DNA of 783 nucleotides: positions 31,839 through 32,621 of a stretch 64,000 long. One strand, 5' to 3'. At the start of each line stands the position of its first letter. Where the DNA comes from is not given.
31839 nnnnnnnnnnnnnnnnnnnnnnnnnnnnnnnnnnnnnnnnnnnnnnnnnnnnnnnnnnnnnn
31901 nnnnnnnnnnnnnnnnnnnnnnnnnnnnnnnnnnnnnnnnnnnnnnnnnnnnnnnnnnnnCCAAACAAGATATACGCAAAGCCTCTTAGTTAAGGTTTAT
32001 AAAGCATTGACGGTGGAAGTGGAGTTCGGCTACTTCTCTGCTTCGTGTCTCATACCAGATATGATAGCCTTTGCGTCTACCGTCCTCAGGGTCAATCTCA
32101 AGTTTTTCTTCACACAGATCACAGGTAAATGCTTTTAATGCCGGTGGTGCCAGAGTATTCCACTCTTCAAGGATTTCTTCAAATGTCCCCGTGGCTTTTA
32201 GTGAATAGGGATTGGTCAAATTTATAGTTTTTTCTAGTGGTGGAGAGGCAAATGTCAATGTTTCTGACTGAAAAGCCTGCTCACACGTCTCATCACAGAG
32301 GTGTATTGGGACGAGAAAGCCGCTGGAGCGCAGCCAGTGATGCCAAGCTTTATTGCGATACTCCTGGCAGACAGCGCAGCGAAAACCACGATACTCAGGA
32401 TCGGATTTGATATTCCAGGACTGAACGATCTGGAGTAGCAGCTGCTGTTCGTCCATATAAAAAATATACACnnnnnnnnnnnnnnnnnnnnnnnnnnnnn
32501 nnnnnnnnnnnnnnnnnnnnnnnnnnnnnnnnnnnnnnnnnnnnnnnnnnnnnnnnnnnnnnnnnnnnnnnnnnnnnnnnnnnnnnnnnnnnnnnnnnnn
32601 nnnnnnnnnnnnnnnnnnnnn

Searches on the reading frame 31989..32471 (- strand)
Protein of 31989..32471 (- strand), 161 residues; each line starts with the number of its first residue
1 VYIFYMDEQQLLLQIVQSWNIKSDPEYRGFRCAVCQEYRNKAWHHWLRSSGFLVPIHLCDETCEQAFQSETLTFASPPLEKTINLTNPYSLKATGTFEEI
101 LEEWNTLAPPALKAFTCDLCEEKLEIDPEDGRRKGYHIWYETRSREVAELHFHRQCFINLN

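Call 8: search_protein_families(library=pfam, proteins=[window:31989-32456:-], max_evalue=0.01)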
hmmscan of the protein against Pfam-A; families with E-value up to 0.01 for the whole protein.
window:31989-32456:- (156 aa): 0 families

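Call 9: find_homologous_proteins(query=window:31989-32456:-)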
Query window:31989-32456:- (156 aa): 12 proteins with E <= 0.001 among 21 candidates.
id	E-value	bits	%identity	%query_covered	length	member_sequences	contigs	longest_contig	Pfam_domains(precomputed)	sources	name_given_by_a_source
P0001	3.2e-105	367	100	100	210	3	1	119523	-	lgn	-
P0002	1.2e-73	264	72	97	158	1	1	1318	-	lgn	-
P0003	6.8e-73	262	67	100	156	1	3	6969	-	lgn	-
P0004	1.7e-68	247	66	99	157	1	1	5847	-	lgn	-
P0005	2.4e-62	227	59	99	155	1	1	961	-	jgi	jgi:hypothetical protein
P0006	1.2e-49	186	49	100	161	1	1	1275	-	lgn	-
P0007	5.0e-48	181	47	100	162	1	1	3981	-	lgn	-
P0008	2.0e-45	172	49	99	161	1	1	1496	-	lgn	-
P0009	3.4e-45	172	47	96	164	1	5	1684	-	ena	-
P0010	1.8e-39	153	45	97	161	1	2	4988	-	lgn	-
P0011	1.4e-32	131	46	95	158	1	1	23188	-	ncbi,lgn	ncbi:MAG: hypothetical protein ABIJ21_03450 [Nanoarchaeota archaeon]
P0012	2.3e-21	94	38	97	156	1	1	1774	-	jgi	jgi:hypothetical protein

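Call 12: find_encoding_contigs(protein=P0001, flank=5000, max_places=10)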
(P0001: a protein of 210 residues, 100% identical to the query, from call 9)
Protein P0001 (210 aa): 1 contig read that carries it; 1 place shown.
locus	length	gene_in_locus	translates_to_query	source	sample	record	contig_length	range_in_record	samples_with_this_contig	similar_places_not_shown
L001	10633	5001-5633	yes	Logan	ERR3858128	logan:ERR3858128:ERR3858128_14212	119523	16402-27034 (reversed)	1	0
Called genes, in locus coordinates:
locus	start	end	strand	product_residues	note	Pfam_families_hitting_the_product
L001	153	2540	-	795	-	PF02190:LON_substr_bdg, PF13401:AAA_22 (faint), PF00004:AAA, PF07728:AAA_5 (weak), PF22667:Lon_lid, PF05362:Lon_C, PF13541:ChlI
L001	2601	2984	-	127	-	PF00072:Response_reg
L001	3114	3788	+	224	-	PF00072:Response_reg, PF00486:Trans_reg_C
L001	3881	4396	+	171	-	-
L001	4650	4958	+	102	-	-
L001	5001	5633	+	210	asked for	-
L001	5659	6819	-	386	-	PF01590:GAF, PF13185:GAF_2, PF13492:GAF_3 (weak), PF00512:HisKA, PF02518:HATPase_c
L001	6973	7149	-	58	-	PF10685:KGG (weak)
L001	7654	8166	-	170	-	-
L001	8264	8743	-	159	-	PF00293:NUDIX, PF14815:NUDIX_4 (weak)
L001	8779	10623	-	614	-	PF00009:GTP_EFTU, PF01926:MMR_HSR1 (weak), PF03144:GTP_EFTU_D2, PF22042:EF-G_D2, PF14492:EFG_III (weak), PF00679:EFG_C, PF21018:BipA_C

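Call 13: find_encoding_contigs(protein=P0003, flank=5000, max_places=6)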
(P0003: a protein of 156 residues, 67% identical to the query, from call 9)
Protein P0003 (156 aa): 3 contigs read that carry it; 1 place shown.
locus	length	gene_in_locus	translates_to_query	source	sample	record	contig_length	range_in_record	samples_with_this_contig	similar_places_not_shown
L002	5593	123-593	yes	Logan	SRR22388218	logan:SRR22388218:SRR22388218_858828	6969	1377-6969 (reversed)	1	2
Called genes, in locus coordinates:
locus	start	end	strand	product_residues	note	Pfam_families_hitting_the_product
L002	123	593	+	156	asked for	-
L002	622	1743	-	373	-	-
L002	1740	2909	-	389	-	PF01590:GAF, PF13185:GAF_2, PF00512:HisKA, PF02518:HATPase_c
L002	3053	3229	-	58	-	PF10685:KGG (weak)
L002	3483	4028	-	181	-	-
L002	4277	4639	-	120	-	-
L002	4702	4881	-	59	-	-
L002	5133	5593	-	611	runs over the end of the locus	?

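Call 14: find_encoding_contigs(protein=P0004, flank=5000, max_places=6)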
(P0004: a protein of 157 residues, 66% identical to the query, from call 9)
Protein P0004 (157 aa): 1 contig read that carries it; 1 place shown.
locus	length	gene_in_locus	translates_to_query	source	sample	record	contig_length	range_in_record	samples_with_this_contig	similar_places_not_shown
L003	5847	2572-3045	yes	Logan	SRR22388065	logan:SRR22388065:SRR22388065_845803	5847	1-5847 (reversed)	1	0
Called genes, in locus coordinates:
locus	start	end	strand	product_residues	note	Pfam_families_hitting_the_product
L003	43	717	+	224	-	PF00072:Response_reg, PF00486:Trans_reg_C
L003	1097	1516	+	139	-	PF18921:Cyanophycin_syn (weak)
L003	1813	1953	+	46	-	-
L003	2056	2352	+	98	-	-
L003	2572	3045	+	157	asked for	-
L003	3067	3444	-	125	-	-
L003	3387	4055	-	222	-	-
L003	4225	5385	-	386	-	PF01590:GAF, PF13185:GAF_2, PF13492:GAF_3 (weak), PF00512:HisKA, PF02518:HATPase_c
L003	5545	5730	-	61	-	PF10685:KGG (weak)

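Call 22: find_encoding_contigs(protein=P0002, flank=3000, max_places=4)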
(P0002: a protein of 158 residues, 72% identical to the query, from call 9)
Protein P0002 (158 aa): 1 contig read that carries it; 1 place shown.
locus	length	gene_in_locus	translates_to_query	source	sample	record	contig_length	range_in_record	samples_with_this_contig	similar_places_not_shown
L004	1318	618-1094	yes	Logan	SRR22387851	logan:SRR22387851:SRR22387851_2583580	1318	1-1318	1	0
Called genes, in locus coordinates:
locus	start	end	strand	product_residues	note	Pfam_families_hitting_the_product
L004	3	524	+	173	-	?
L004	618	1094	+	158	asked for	-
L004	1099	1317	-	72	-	?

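Call 23: find_encoding_contigs(protein=P0011, flank=5000, max_places=4)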
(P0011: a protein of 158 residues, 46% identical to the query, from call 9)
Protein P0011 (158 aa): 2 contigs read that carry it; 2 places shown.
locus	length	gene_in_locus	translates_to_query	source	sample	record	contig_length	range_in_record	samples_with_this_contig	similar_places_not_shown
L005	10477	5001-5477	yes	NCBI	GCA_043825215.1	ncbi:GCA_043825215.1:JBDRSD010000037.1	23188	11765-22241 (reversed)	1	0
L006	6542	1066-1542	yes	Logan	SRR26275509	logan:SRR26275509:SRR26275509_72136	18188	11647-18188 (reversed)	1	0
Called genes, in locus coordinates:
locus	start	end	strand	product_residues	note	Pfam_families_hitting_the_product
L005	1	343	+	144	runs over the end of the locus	-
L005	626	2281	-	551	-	-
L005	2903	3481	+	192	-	-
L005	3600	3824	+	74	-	PF26688:RHH_12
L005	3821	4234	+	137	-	PF01850:PIN, PF10130:PIN_2, PF13470:PIN_3 (weak)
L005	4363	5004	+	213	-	PF00753:Lactamase_B (faint), PF13483:Lactamase_B_3, PF12706:Lactamase_B_2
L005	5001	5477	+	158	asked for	-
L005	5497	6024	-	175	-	-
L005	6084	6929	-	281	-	PF01944:SpoIIM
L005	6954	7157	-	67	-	-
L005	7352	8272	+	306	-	PF02661:Fic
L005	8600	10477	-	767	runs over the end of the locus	PF22544:HYDIN_VesB_CFA65-like_Ig (faint), PF11614:FixG_C (faint)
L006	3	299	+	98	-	?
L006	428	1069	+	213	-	PF00753:Lactamase_B (faint), PF13483:Lactamase_B_3, PF12706:Lactamase_B_2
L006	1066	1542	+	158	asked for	-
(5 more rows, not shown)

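Call 24: find_encoding_contigs(protein=P0010, flank=5000, max_places=4)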
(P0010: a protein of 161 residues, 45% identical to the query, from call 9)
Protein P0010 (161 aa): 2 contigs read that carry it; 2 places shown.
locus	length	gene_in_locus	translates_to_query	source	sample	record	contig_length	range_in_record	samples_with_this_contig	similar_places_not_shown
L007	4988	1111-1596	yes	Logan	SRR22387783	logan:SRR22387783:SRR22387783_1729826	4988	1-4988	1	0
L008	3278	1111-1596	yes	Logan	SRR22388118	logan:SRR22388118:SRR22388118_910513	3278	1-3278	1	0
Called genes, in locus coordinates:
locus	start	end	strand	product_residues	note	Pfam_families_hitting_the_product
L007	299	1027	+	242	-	-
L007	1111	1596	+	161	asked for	-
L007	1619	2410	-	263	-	PF02698:DUF218 (weak)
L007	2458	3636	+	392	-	PF13167:GTP-bdg_N, PF16360:GTP-bdg_M, PF01926:MMR_HSR1, PF02421:FeoB_N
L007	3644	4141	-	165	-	-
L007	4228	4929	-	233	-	PF00072:Response_reg, PF00486:Trans_reg_C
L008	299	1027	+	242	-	-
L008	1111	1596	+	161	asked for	-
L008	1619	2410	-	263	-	PF02698:DUF218 (weak)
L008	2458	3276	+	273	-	?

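Call 29: find_related_loci(query=A2, collection=genome_contigs, flank=3000)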
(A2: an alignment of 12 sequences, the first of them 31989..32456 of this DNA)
Query A2 (156 aa) in genome_contigs; peptide patterns used: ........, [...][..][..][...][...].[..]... (x = any residue, [..] = any of these).
86 stretches matched a pattern; 37 encode a relative of the query (tblastn E <= 1e-3); 37 distinct loci.
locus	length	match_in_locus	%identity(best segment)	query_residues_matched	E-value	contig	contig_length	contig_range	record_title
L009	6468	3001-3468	60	1-156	8e-65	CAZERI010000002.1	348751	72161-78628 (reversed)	MAG TPA_asm: uncultured Gammaproteobacteria bacterium isolate SRP278252_co1_729 genome assembly, contig: NODE_14_length_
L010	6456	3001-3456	58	1-152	2e-60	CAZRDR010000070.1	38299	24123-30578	MAG TPA_asm: uncultured Gammaproteobacteria bacterium isolate SRP135725_co2_727 genome assembly, contig: k141_1941334, w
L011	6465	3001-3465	46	2-151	2e-48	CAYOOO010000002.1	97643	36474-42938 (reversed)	MAG TPA_asm: uncultured Gammaproteobacteria bacterium isolate binchicken_co110_106 genome assembly, contig: NODE_588_len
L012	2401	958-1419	45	3-151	4e-47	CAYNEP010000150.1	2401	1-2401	MAG TPA_asm: uncultured Gammaproteobacteria bacterium isolate binchicken_co347_65 genome assembly, contig: NODE_32388_le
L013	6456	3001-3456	48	3-151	1e-46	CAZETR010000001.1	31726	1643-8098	MAG TPA_asm: uncultured Gammaproteobacteria bacterium isolate binchicken_co203_46 genome assembly, contig: k141_3451736,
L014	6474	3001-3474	45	4-156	5e-46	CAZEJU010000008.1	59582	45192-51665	MAG TPA_asm: uncultured Gammaproteobacteria bacterium isolate binchicken_co105_439 genome assembly, contig: NODE_566_len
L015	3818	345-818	46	3-156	6e-45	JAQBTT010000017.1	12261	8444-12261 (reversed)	MAG: bacterium isolate casp150-mb.125 NODE_13292_length_12261_cov_0.086828, whole genome shotgun sequence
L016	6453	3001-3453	47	3-151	2e-44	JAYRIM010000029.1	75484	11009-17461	MAG: Candidatus Levyibacteriota bacterium isolate SZ_szas25bin.53 k141_1575537, whole genome shotgun sequence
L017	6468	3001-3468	44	1-151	5e-44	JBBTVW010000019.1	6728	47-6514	MAG: Patescibacteria group bacterium isolate H43-bin095_1 H43_bin095_1_000000000019, whole genome shotgun sequence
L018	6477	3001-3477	43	3-156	1e-41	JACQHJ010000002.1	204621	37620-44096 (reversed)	MAG: Candidatus Levyibacteriota bacterium isolate NC_groundwater_1096_Ag_S2p5_37_166 S_2p5_S6_coassembly_k141_631473, wh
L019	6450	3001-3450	45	2-151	5e-41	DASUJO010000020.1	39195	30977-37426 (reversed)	MAG TPA_asm: Candidatus Saccharimonadales bacterium isolate SMAG_U1488 k141_514124, whole genome shotgun sequence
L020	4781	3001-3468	42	3-152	7e-41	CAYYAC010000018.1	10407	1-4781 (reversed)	MAG TPA_asm: uncultured Gammaproteobacteria bacterium isolate SRP200132_co2_12 genome assembly, contig: NODE_5897_length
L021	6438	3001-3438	46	4-151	5e-36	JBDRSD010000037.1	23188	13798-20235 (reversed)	MAG: Nanoarchaeota archaeon isolate MEGAHIT-group-3.127 k141_597088, whole genome shotgun sequence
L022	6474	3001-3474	48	3-156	4e-46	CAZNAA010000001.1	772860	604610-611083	MAG TPA_asm: uncultured Gammaproteobacteria bacterium isolate SRP192515_co1_126 genome assembly, contig: NODE_1_length_7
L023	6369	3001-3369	39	1-156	7e-32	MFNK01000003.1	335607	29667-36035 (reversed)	MAG: Candidatus Levybacteria bacterium RIFCSPHIGHO2_01_FULL_36_15b rifcsphigho2_01_scaffold_16, whole genome shotgun seq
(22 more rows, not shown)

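Call 32: list_cluster_members(proteins=[P0001, window:31989-32456:-, window:31989-32471:-, window:33841-34512:-, window:34642-35025:+, window:32671-32976:-])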
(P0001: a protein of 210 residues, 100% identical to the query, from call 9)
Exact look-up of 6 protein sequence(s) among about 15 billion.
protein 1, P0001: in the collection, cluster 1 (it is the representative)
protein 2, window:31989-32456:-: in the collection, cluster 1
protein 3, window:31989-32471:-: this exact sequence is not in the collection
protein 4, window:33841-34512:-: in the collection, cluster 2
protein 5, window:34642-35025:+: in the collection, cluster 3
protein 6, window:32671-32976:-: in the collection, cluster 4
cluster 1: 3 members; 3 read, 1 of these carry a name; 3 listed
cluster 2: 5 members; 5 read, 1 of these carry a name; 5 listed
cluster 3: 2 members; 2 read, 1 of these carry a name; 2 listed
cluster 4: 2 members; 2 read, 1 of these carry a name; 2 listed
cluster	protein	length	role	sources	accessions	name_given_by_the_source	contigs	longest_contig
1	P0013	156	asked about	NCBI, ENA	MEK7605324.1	MAG: hypothetical protein AAB478_02245 [Patescibacteria group bacterium]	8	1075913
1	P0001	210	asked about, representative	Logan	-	-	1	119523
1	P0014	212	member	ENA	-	-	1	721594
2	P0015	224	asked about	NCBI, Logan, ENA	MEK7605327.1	MAG: response regulator transcription factor [Patescibacteria group bacterium]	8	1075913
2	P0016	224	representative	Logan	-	-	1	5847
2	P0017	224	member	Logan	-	-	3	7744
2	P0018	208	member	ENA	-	-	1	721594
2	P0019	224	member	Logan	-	-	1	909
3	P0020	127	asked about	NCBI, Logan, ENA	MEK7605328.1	MAG: response regulator [Patescibacteria group bacterium]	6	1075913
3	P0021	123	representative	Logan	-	-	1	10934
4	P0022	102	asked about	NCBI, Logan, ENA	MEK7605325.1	MAG: hypothetical protein AAB478_02250 [Patescibacteria group bacterium]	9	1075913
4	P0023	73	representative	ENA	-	-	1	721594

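Call 35: find_encoding_contigs(protein=P0013, flank=1500, max_places=10)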
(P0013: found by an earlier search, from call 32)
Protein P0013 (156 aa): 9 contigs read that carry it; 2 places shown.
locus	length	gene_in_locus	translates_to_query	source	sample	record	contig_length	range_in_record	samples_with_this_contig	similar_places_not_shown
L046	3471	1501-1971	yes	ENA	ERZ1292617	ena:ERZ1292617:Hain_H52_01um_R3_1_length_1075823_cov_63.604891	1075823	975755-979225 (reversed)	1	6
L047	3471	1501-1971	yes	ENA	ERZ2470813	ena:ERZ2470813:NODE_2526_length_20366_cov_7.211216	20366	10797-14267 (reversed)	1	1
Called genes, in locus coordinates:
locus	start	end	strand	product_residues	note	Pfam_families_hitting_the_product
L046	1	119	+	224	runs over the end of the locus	PF00072:Response_reg, PF00486:Trans_reg_C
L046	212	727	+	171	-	-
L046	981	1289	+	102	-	-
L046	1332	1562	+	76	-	-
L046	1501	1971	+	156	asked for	-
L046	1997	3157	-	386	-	PF01590:GAF, PF13185:GAF_2, PF13492:GAF_3 (weak), PF00512:HisKA, PF02518:HATPase_c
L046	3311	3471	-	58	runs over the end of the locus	PF10685:KGG (weak)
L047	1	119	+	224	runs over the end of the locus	PF00072:Response_reg, PF00486:Trans_reg_C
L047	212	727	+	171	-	-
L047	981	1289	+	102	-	-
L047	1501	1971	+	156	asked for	-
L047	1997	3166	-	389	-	PF01590:GAF, PF13185:GAF_2, PF13492:GAF_3 (weak), PF00512:HisKA, PF02518:HATPase_c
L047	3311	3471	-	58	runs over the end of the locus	PF10685:KGG (weak)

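Call 36: find_encoding_contigs(protein=P0014, flank=5000, max_places=10)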
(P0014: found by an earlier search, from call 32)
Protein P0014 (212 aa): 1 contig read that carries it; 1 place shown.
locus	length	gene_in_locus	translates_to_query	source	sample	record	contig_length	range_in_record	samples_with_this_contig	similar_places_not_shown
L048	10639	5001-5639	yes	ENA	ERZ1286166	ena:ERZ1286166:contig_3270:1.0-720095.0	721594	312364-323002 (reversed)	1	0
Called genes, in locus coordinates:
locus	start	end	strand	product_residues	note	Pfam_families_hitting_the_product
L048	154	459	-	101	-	PF05362:Lon_C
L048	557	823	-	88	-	PF05362:Lon_C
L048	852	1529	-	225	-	PF00004:AAA, PF07728:AAA_5, PF22667:Lon_lid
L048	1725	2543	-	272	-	PF02190:LON_substr_bdg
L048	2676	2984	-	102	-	PF00072:Response_reg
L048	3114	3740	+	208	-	PF00072:Response_reg, PF00486:Trans_reg_C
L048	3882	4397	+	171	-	-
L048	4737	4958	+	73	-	-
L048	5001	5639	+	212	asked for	-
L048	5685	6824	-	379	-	PF01590:GAF, PF13185:GAF_2, PF13492:GAF_3 (weak), PF00512:HisKA, PF02518:HATPase_c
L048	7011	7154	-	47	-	PF10685:KGG (weak)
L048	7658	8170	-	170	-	-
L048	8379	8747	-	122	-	PF00293:NUDIX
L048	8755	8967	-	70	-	PF21018:BipA_C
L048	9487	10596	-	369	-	PF00009:GTP_EFTU, PF01926:MMR_HSR1 (weak), PF22042:EF-G_D2, PF03144:GTP_EFTU_D2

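Call 73: predict_structure(alignment_id=A2)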
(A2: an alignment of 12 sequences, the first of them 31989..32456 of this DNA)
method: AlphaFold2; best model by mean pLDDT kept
length: 156 residues; sequences in the alignment: 12
mean_pLDDT: 90.8   pTM: 0.84
mean pLDDT of the five models: 90.8, 90.6, 90.2, 81.2, 75.9
residues with pLDDT >= 90: 125; 70-90: 22; 50-70: 9; < 50: 0
segments of 3 or more residues with pLDDT < 50: none
pLDDT, mean of each block of 10 residues (from residue 1): 88 88 93 95 94 94 85 66 91 96 95 96 93 94 96 91
secondary structure, 60 per line:
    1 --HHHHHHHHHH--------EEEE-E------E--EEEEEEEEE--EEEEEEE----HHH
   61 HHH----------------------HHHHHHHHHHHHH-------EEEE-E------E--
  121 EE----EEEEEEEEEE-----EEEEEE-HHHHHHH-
elements in order: H3-12 E21-24 E36-44 E47-53 H58-63 H86-98 E106-109 E127-136 E142-147 H149-155

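Call 76: fold_search(model_id=the predicted structure, library=pdb)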
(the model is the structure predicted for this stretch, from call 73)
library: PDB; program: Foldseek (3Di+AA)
matches with E <= 10: 82; with E <= 0.001: 0
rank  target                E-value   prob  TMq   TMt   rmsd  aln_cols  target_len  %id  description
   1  4hh2_B                3.6e-01  0.08  0.18  0.10  11.1       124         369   12  Structure of PpsR without the HTH motif from Rb. sphaeroides (released 2013-06-05)
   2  8ogj_C                1.7e+00  0.02  0.11  0.10  11.8        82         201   15  Structure of Candida albicans 80S ribosome in complex with mefloquine (released 2024-10-02)
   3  4gj4_A                1.8e+00  0.02  0.16  0.18  12.1       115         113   19  The Crystal Structure of the soluble Guanylate Cyclase PAS alpha domain from Manduca sexta (released 2013-08-14)
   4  4hh2_A                2.2e+00  0.03  0.18  0.10  11.4       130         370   11  Structure of PpsR without the HTH motif from Rb. sphaeroides (released 2013-06-05)
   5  6k15_H                2.3e+00  0.06  0.20  0.09  12.4        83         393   16  RSC substrate-recruitment module (released 2019-11-13)
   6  1e4e_A                2.3e+00  0.01  0.13  0.08  15.8       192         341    7  D-alanyl-D-lacate ligase (released 2001-06-28)
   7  9sn1                  2.4e+00  0.04  0.15  0.05   6.5        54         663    7  Lip3 DL-peptidase in the apo-state (released 2026-02-18)
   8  4l9g_A                2.4e+00  0.03  0.19  0.13  11.4       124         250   12  Structure of PpsR N-Q-PAS1 from Rb. sphaeroides (released 2014-02-12)
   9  6fw4_MODEL_1_A        2.9e+00  0.03  0.16  0.20   8.1        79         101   13  Protein-protein interactions and conformational changes : Importance of the hydrophobic cavity of TolA C-termi (released 2019-03-20)
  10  4uwq_B                2.9e+00  0.01  0.11  0.15   5.8        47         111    8  Crystal structure of the disulfide-linked complex of the thiosulfodyrolase SoxB with the carrier-protein SoxYZ from Th (released 2015-12-09)
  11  8p66_MODEL_1_B        3.3e+00  0.08  0.20  0.45  12.5        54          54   22  Structural basis of aggregate binding/recognition by the AAA+ disaggregase ClpG (released 2023-11-01)
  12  3go5                  3.3e+00  0.04  0.14  0.08  11.8        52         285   10  Crystal structure of a multidomain protein with nucleic acid binding domains (sp_0946) from streptococcus pneumoniae tig (released 2009-04-07)
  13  8ge0_C                3.3e+00  0.03  0.13  0.12  10.4        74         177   12  Crystal structure of JADE1 PZP domain in complex with Histone H3 (released 2024-03-13)
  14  9fny_AD               3.3e+00  0.01  0.10  0.09  12.8        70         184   10  PF30S-PF30S dimer mediated by aRDF from P. furiosus (Structure I) (released 2025-01-15)
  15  3ic8_A                3.5e+00  0.04  0.12  0.08  10.3        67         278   18  The Crystal Structure of a GST-like protein from Pseudomonas syringae to 2.4A (released 2009-09-01)
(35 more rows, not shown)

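Call 80: search_solved_structures(query=A2, max_evalue=1)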
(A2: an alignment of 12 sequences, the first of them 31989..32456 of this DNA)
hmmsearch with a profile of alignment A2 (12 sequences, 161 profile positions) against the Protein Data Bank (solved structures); distinct sequences matched with E-value up to 1: 9.
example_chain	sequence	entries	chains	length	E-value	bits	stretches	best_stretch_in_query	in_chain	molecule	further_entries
6wnj_A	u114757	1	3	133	0.12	15.4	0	27-64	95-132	Retinol-binding protein 2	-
7dnt_A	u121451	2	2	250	0.17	14.9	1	66-145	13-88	mRNA-decapping protein g5R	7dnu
3gv1_A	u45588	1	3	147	0.17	14.9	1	29-60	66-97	Disulfide interchange protein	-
1kqw_A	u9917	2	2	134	0.21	14.6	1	27-65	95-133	Cellular retinol-binding protein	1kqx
8wqq_A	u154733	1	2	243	0.22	14.5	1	68-145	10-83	mRNA-decapping protein g5R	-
6at8_A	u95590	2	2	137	0.22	14.5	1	27-64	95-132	Retinoid-binding protein 7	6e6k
6agb_K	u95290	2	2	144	0.67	12.9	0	73-122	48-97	Ribonuclease P protein subunit RPR2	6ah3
6e5r_A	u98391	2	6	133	0.78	12.7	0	27-64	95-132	Retinol-binding protein 2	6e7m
6e5w_A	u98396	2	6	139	0.83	12.6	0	27-67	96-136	Retinol-binding protein 5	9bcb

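Call 81: search_protein_families(library=ncbifam, proteins=[window:31989-32456:-, P0023], max_evalue=0.1)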
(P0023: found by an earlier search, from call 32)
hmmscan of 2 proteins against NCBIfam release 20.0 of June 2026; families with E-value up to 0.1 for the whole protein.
window:31989-32456:- (156 aa): 0 families

P0023 (73 aa): 0 families

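Call 82: search_protein_families(library=padloc, proteins=[window:31989-32456:-, P0023], max_evalue=0.1)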
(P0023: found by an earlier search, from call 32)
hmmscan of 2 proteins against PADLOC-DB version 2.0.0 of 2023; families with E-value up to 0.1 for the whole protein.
window:31989-32456:- (156 aa): 0 families

P0023 (73 aa): 0 families

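Call 83: search_protein_families(library=pfam, proteins=[L003:2056-2349:+, L010:1799-2629:+, L010:2596-2874:+, L010:1458-1799:+, L010:966-1178:+], max_evalue=0.01)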
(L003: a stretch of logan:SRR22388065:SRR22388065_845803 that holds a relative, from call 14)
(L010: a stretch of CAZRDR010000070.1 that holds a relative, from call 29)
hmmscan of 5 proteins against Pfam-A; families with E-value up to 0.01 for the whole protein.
L003:2056-2349:+ (98 aa): 0 families

L010:1799-2629:+ (277 aa): 0 families

L010:2596-2874:+ (93 aa): 0 families

L010:1458-1799:+ (114 aa): 0 families

L010:966-1178:+ (71 aa): 0 families

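Call 84: search_protein_families(library=phrogs, proteins=[P0023, L003:2056-2349:+, L010:1799-2629:+, L010:2596-2874:+, window:31989-32456:-], max_evalue=0.01)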
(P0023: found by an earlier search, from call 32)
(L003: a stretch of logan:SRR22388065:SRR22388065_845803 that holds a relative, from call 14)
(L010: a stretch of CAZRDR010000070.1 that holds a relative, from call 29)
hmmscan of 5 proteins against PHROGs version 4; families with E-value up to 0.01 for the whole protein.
P0023 (73 aa): 0 families

L003:2056-2349:+ (98 aa): 0 families

L010:1799-2629:+ (277 aa): 0 families

L010:2596-2874:+ (93 aa): 0 families

window:31989-32456:- (156 aa): 0 families
